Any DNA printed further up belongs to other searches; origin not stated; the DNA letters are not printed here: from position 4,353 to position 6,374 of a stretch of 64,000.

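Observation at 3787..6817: Stand-alone, GTGA-coupled tail-fibre / beta-helix depolymerase / jelly-roll module with no other phage genes nearby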

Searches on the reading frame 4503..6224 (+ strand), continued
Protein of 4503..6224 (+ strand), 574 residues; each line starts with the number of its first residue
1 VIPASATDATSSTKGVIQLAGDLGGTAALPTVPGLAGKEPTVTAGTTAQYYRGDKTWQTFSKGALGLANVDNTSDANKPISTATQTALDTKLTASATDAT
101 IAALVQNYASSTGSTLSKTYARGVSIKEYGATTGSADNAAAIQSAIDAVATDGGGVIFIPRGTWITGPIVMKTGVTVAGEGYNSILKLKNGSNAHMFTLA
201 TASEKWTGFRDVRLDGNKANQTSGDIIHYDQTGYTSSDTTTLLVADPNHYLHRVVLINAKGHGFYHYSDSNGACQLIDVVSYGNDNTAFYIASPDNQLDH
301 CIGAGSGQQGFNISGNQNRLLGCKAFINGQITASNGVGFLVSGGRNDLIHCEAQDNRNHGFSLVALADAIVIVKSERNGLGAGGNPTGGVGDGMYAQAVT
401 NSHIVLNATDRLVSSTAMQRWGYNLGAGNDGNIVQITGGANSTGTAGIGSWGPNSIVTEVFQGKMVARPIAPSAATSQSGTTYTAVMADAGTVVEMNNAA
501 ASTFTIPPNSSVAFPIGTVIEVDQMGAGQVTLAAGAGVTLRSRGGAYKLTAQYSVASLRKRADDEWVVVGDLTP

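Call 47: search_dna_similar(query=window:4503-6224:+, collection=phages, mode=protein, max_rows=30)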
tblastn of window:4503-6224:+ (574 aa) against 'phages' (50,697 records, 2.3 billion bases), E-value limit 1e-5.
Records with a match: 338; places in all: 360; records where one place covers at least 80% of the query: 0.
Best place of each record, by identity: 60-80% 63; <60% 275.
By first word of the organism name: Gordonia 230; Mycobacterium 32; Arthrobacter 26; Ruegeria 11; Brevundimonas 8; Rhodococcus 6; Dinoroseobacter 3; Stenotrophomonas 2; Fromanvirus 2; Pseudomonas 2; and 14 more.
By host as written in the record: Gordonia terrae 3612 193; Mycobacterium smegmatis mc2 155 15; Gordonia rubripertincta NRRL B-16540 14; Arthrobacter globiformis B-2979 14; Gordonia terrae CAG3 11; - 11; Ruegeria pomeroyi DSS-3 10; Arthrobacter globiformis NRRL B-2979 SEA 8; and 30 more.
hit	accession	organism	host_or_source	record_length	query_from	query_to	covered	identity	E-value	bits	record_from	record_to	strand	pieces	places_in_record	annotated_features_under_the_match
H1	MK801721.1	Gordonia phage William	Gordonia terrae 3612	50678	8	572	37%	40.1%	1e-18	156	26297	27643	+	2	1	32: minor tail protein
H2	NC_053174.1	Gordonia phage William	Gordonia terrae 3612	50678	8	572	37%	40.1%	1e-18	156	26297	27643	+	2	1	32: minor tail protein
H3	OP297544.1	Gordonia phage Nettuno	Gordonia terrae 3612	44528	8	572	32%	44.4%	2e-18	159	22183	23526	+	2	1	26: minor tail protein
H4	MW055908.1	Gordonia phage Lamberg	Gordonia terrae 3612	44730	8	572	32%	44.4%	2e-18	159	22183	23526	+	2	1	26: minor tail protein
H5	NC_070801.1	Gordonia phage Lamberg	Gordonia terrae 3612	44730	8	572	32%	44.4%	2e-18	159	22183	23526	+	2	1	26: tail protein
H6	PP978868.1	Gordonia phage EdnaMode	Gordonia terrae 3612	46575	8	572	32%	44.4%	2e-18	159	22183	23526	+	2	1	26: minor tail protein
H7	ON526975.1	Gordonia phage Camerico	Gordonia terrae 3612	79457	38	561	32%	42.9%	9e-13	136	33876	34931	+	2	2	28: minor tail protein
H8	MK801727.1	Gordonia phage ThankyouJordi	Gordonia terrae 3612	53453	8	572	32%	41.6%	5e-15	147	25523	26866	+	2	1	27: minor tail protein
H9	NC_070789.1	Gordonia phage ThankyouJordi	Gordonia terrae 3612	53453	8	572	32%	41.6%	5e-15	147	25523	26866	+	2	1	27: tail protein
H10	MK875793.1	Gordonia phage WelcomeAyanna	Gordonia terrae 3612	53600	8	572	32%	41.6%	5e-15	147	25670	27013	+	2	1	27: minor tail protein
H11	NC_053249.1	Gordonia phage Verity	Gordonia terrae 3612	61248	8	572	31%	41.2%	5e-15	145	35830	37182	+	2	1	39: minor tail protein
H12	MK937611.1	Gordonia phage Verity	Gordonia terrae 3612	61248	8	572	31%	41.2%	5e-15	145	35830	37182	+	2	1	39: minor tail protein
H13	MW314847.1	Gordonia phage Delrey21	Gordonia terrae 3612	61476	8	572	31%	41.2%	5e-15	145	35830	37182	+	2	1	39: minor tail protein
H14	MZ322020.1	Gordonia phage DoctorFroggo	Gordonia terrae 3612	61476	8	572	31%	41.2%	5e-15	145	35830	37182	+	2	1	39: minor tail protein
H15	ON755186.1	Gordonia phage APunk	Gordonia terrae 3612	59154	8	572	31%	41.2%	5e-15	145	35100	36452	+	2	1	41: minor tail protein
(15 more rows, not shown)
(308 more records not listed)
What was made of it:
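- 5913..6227 (+): Gene 2 residues about 471-574: a small C-terminal beta domain typical of the distal end of actinophage minor tail proteins. It is 57-62% identical to Gordonia phage minor tail proteins (call 47).
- Gene 2 hits 338 cultured phages: Gordonia 230, Mycobacterium 32, Arthrobacter 26 (call 47).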

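Call 82: get_annotated_region(hit=H3, flank=6000)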
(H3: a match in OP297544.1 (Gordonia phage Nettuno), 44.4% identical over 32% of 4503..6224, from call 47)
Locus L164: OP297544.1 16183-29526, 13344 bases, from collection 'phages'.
description: Gordonia phage Nettuno, complete genome.
organism: Gordonia phage Nettuno (NCBI taxid 2978496)
taxonomy: Viruses; Duplodnaviria; Heunggongvirae; Uroviricota; Caudoviricetes; Attisvirus
host: Gordonia terrae 3612; source: soil; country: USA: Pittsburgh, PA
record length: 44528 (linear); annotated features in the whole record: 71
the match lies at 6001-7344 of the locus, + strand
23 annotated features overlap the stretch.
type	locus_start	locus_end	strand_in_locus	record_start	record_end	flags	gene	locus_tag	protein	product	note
CDS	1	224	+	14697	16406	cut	17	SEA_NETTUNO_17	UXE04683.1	minor tail protein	-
CDS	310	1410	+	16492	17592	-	18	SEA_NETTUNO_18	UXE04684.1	lysin A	-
CDS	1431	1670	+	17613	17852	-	19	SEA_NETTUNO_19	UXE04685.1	hypothetical protein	-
CDS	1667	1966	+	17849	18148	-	20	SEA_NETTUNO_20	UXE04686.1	membrane protein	-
CDS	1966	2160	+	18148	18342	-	21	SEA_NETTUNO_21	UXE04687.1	hypothetical protein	-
CDS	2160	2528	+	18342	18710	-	22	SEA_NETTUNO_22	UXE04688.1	membrane protein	-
CDS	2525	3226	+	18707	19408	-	23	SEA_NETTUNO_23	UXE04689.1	lysin B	-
CDS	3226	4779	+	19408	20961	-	24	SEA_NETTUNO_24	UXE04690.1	minor tail protein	-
CDS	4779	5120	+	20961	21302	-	25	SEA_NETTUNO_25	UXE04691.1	hypothetical protein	-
CDS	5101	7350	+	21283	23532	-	26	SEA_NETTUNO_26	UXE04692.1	minor tail protein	-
CDS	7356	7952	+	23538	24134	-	27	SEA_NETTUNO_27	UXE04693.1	hypothetical protein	-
CDS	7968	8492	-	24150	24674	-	28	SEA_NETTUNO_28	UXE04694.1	hypothetical protein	-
CDS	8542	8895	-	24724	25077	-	29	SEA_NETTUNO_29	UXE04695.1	hypothetical protein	-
CDS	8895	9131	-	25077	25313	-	30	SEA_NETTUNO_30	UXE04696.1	BrnT-like toxin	toxin in toxin/antitoxin system, BrnT-like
CDS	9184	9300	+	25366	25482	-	31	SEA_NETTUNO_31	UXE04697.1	hypothetical protein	-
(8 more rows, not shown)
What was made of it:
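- Closest known: Actinophage minor tail proteins. Same: A small gene follows directly downstream (Nettuno gp27, call 82).
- Closest known: Actinophage minor tail proteins. Different: The phage genes sit in a tail module beside lysins, other tail proteins and an integrase (call 82).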

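Call 83: fold_search(model_id=the predicted structure, library=viral)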
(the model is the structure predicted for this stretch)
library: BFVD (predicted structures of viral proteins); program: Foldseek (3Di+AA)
matches with E <= 10: 401; with E <= 0.001: 196
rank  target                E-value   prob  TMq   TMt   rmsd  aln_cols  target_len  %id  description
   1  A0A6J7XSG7            4.4e-11  1.00  0.41  0.41  12.1       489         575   13  Pectate lyase superfamily protein [uncultured Caudovirales phage]
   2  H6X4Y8                5.3e-11  1.00  0.41  0.27  13.1       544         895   16  Putative structural protein [Klebsiella phage vB_KleM_RaK2]
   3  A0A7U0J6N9            1.3e-10  1.00  0.32  0.22  16.2       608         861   11  Tail spike protein [Klebsiella phage vB_KpP_FBKp27]
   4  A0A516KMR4            1.5e-10  1.00  0.45  0.48   8.5       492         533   12  Pectate lyase superfamily protein domain-containing protein [Bacillus phage vB_BmeM-Goe8]
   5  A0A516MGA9            1.9e-10  1.00  0.18  0.67   1.6       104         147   58  (no name in the UniProt tables at hand)
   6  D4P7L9                4.3e-10  1.00  0.49  0.51   7.6       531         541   16  Tail fiber protein [Rhodococcus phage ReqiPoco6]
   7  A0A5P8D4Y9            1.4e-09  1.00  0.17  0.26   1.6       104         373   58  Minor tail protein [Gordonia phage Jabberwocky]
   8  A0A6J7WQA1            2.4e-09  1.00  0.17  0.78   1.6       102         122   41  Uncharacterized protein [uncultured Caudovirales phage]
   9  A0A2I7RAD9            3.8e-09  1.00  0.37  0.36  18.2       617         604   12  (no name in the UniProt tables at hand)
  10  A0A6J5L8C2            5.5e-09  1.00  0.18  0.19   1.7       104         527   44  Collagen triple helix repeat [uncultured Caudovirales phage]
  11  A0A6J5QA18            6.3e-09  1.00  0.17  0.09   1.7       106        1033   51  Major tropism determinant N-terminal domain-containing protein [uncultured Caudovirales phage]
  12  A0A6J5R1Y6            8.7e-09  1.00  0.18  0.40   5.6       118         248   42  Uncharacterized protein [uncultured Caudovirales phage]
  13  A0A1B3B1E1            9.1e-09  1.00  0.16  0.27   1.4        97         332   58  Minor tail protein [Gordonia phage Terapin]
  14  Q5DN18                9.6e-09  1.00  0.17  0.20   1.4       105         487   46  Gp87 [Alphaproteobacteria phage PhiJL001]
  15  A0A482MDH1            9.6e-09  1.00  0.18  0.68   5.9       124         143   41  (no name in the UniProt tables at hand)
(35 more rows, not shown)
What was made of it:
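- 5913..6227 (+): BFVD matches have rmsd 1.3-1.7 A (call 83).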

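Call 88: search_solved_structures(query=A1, max_evalue=0.1)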
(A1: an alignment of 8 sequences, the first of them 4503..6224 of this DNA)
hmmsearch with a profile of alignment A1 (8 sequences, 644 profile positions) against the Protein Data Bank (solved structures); distinct sequences matched with E-value up to 0.1: 12.
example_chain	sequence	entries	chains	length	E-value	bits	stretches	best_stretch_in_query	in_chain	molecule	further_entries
8xfq_A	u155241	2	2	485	4.1e-19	71.9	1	197-451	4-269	mannuronan 5-epimerase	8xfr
8ja4_A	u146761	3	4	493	4.4e-19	71.8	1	197-451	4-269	mannuronan 5-epimerase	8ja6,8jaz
5lw3_A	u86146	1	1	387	1.7e-18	69.8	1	197-394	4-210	Poly(beta-D-mannuronate) C5 epimerase 6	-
2pyg_A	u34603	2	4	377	5e-17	65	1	197-457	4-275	Poly(beta-D-mannuronate) C5 epimerase 4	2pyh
5olp_A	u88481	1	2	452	5.8e-10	41.7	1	206-250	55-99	Pectate lyase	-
2uve_A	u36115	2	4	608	4.2e-07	32.2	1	163-251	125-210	EXOPOLYGALACTURONASE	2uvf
4mr0_A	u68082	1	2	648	8.7e-07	31.2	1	148-291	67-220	Plasmin and fibronectin-binding protein A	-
3lmw_A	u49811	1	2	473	9.9e-07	31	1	196-252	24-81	Iota-carrageenase, CgiA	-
1h80_A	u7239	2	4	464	9.9e-07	31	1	196-252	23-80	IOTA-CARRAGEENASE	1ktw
3zpp_A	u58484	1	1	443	2.4e-05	26.4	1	194-291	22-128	CELL WALL SURFACE ANCHOR FAMILY PROTEIN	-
4mxn_A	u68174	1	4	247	7.1e-05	24.9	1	201-251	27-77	Uncharacterized protein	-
3jur_A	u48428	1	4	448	0.0001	24.4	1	204-252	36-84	Exo-poly-alpha-D-galacturonosidase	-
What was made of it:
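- On AlgE-type mannuronan C5-epimerase A-module: Homology at the fold level is significant (call 88).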

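Call 91: search_solved_structures(query=window:4503-6224:+, max_evalue=0.001, show_alignments=3)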
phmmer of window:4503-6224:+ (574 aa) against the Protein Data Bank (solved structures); distinct sequences matched with E-value up to 0.001: 3.
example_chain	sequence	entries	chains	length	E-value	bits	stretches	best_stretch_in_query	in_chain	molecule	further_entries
2pyg_A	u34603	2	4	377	7.7e-08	34.9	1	125-416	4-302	Poly(beta-D-mannuronate) C5 epimerase 4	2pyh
5olp_A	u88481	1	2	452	3.8e-07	32.7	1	122-187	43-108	Pectate lyase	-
3jur_A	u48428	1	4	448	0.00043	22.6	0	122-178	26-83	Exo-poly-alpha-D-galacturonosidase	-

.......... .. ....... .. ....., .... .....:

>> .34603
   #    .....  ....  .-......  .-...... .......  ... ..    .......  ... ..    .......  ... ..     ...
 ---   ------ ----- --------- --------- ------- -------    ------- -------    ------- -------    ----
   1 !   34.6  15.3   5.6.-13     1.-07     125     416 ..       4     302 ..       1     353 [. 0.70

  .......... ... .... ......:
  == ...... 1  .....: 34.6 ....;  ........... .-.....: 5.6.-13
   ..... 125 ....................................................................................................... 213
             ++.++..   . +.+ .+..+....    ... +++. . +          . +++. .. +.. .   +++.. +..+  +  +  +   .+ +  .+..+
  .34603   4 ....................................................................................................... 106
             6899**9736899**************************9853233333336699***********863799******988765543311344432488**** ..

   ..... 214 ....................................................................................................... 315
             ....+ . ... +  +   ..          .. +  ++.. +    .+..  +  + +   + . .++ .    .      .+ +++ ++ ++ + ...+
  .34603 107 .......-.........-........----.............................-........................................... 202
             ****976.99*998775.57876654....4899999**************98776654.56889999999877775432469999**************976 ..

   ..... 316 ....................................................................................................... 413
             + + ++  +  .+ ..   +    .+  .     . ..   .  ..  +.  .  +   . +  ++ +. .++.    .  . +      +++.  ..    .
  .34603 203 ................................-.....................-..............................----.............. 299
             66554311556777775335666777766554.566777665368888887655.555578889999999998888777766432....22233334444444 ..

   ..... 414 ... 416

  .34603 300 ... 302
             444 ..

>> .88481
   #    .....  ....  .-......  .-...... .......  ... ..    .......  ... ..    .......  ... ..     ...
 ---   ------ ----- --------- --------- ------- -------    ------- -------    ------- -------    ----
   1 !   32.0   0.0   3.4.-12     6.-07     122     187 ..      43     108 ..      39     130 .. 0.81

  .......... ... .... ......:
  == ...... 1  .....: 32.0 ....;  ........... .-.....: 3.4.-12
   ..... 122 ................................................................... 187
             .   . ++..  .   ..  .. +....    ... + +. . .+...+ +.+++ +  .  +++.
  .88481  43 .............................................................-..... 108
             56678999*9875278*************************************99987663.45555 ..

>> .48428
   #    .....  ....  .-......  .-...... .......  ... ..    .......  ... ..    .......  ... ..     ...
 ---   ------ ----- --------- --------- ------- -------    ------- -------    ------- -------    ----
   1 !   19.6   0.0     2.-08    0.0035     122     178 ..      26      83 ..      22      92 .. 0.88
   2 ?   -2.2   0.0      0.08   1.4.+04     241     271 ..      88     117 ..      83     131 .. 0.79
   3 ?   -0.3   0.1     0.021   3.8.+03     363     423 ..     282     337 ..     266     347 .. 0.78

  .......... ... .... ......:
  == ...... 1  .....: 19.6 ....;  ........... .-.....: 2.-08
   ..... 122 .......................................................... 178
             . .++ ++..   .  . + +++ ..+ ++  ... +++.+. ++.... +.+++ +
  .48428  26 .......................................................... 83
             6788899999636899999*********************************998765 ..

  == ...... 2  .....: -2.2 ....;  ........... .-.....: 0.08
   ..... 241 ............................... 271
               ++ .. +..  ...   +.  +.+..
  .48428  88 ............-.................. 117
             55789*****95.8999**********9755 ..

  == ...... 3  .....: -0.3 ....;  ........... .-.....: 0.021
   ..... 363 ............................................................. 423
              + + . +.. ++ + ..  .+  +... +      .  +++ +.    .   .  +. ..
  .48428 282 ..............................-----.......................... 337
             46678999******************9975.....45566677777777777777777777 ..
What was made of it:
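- On AlgE-type mannuronan C5-epimerase A-module: In the phmmer alignment these residues align to H, Y, Y and A (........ and FYIA-SPDN) (call 91).
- Tried and rejected: I rejected this because the catalytic residues are not conserved (call 91).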

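Call 93: search_protein_families(library=ncbifam, proteins=[window:4503-6224:+], max_evalue=0.01)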
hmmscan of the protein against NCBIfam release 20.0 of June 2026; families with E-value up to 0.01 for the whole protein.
window:4503-6224:+ (574 aa): 5 families
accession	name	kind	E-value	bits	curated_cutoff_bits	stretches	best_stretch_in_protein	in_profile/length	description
NF049892.1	AlphdgalacturondseBT4155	equivalog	4.3e-11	42.2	800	1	122-203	49-130/454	alpha-d-galacturonidase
NF049899.1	RhamgalacuronBT4153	equivalog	2.1e-07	30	650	1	114-176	37-100/432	rhamnogalacturonidase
NF049898.1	RhamgalacuronBT4146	equivalog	1.2e-06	27.5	500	1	126-178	1-54/445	rhamnogalacturonidase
NF051860.1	PolglcturonPglAAgro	equivalog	0.00082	18.1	600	1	128-177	96-143/502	polygalacturonase PglA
NF051861.1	PolglcturonPglBAgro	equivalog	0.0016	17.3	600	1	135-178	8-51/437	polygalacturonase PglB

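Call 94: search_protein_families(library=padloc, proteins=[window:4503-6224:+], max_evalue=0.01)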
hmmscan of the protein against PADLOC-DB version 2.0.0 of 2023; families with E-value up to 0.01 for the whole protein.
window:4503-6224:+ (574 aa): 0 families
